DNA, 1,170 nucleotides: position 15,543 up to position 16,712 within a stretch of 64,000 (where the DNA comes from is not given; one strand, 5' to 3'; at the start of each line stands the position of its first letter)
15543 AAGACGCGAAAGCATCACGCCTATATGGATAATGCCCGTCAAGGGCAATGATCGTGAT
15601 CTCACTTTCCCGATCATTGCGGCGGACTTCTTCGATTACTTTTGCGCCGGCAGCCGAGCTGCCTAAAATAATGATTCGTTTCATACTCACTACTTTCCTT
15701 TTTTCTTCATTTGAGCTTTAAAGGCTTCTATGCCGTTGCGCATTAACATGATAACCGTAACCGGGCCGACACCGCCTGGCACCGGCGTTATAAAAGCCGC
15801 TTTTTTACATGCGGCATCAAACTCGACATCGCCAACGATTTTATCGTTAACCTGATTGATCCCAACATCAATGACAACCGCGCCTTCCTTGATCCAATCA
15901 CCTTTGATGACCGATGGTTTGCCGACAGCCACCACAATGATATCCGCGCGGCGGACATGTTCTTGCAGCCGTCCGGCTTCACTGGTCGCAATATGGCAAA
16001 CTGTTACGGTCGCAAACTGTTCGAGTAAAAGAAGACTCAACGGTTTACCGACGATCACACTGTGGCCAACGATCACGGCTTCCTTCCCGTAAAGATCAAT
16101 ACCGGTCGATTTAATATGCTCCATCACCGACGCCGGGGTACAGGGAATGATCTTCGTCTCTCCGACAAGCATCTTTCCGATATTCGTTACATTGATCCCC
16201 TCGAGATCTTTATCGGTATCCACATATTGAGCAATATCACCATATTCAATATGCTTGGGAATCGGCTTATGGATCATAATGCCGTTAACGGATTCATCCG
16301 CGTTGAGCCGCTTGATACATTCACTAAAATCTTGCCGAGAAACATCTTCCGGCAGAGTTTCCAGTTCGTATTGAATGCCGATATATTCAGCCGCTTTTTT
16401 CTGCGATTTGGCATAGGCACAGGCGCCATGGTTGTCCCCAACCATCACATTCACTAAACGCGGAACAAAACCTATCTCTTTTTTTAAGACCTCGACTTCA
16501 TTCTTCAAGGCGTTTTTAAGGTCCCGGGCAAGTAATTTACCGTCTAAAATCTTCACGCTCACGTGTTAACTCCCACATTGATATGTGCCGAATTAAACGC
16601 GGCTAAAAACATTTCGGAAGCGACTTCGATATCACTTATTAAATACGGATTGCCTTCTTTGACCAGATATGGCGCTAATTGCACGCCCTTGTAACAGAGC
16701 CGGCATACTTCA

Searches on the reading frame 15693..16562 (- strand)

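Call 55: search_protein_families(library=ncbifam, proteins=[window:15693-16562:-], max_evalue=1e-10)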
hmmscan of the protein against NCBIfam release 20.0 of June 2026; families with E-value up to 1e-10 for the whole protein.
window:15693-16562:- (290 aa): 30 families (the best 25 are shown)
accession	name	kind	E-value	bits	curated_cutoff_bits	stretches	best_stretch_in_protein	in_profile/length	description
NF010787.0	PRK14191.1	equivalog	2.1e-90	302.8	423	1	3-288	1-284/285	bifunctional methylenetetrahydrofolate dehydrogenase/methenyltetrahydrofolate cyclohydrolase FolD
NF008058.0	PRK10792.1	equivalog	3.2e-88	295.4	355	1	1-284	1-282/285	bifunctional methylenetetrahydrofolate dehydrogenase/methenyltetrahydrofolate cyclohydrolase FolD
NF010769.0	PRK14172.1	equivalog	2.8e-87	292.5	392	1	4-282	3-278/278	bifunctional 5,10-methylene-tetrahydrofolate dehydrogenase/ 5,10-methylene-tetrahydrofolate cyclohydrolase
NF010785.0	PRK14188.1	subfamily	2.1e-86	289.6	396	1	2-286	2-291/297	bifunctional methylenetetrahydrofolate dehydrogenase/methenyltetrahydrofolate cyclohydrolase FolD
NF010783.0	PRK14186.1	equivalog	6e-85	284.9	333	1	4-287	3-288/297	bifunctional methylenetetrahydrofolate dehydrogenase/methenyltetrahydrofolate cyclohydrolase FolD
NF010780.0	PRK14183.1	equivalog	7.6e-85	284.6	480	1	4-286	2-282/283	bifunctional 5,10-methylene-tetrahydrofolate dehydrogenase/ 5,10-methylene-tetrahydrofolate cyclohydrolase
NF010773.0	PRK14176.1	equivalog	3.6e-84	282.6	437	1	3-281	8-283/287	bifunctional 5,10-methylene-tetrahydrofolate dehydrogenase/ 5,10-methylene-tetrahydrofolate cyclohydrolase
NF010776.0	PRK14179.1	equivalog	3.8e-83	278.9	445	1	3-286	2-283/284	bifunctional methylenetetrahydrofolate dehydrogenase/methenyltetrahydrofolate cyclohydrolase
NF010786.0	PRK14189.1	subfamily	1.5e-82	276.9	421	1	1-284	1-281/285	bifunctional methylenetetrahydrofolate dehydrogenase/methenyltetrahydrofolate cyclohydrolase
NF010784.0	PRK14187.1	equivalog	4.3e-80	269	486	1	2-284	2-287/300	bifunctional methylenetetrahydrofolate dehydrogenase/methenyltetrahydrofolate cyclohydrolase FolD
NF010770.0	PRK14173.1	equivalog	1.2e-79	267.6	411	1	1-287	1-284/287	bifunctional 5,10-methylene-tetrahydrofolate dehydrogenase/ 5,10-methylene-tetrahydrofolate cyclohydrolase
NF010772.0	PRK14175.1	equivalog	9.1e-79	264.7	459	1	1-283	1-280/286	bifunctional methylenetetrahydrofolate dehydrogenase/methenyltetrahydrofolate cyclohydrolase FolD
NF010775.0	PRK14178.1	equivalog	3.4e-77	259.4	465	1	5-286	2-276/279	bifunctional methylenetetrahydrofolate dehydrogenase/methenyltetrahydrofolate cyclohydrolase FolD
NF010781.0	PRK14184.1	equivalog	2.8e-76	256.4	438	1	4-285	2-284/286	bifunctional 5,10-methylene-tetrahydrofolate dehydrogenase/ 5,10-methylene-tetrahydrofolate cyclohydrolase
NF010790.0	PRK14194.1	equivalog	5.1e-75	252.5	508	1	1-286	2-287/301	bifunctional methylenetetrahydrofolate dehydrogenase/methenyltetrahydrofolate cyclohydrolase FolD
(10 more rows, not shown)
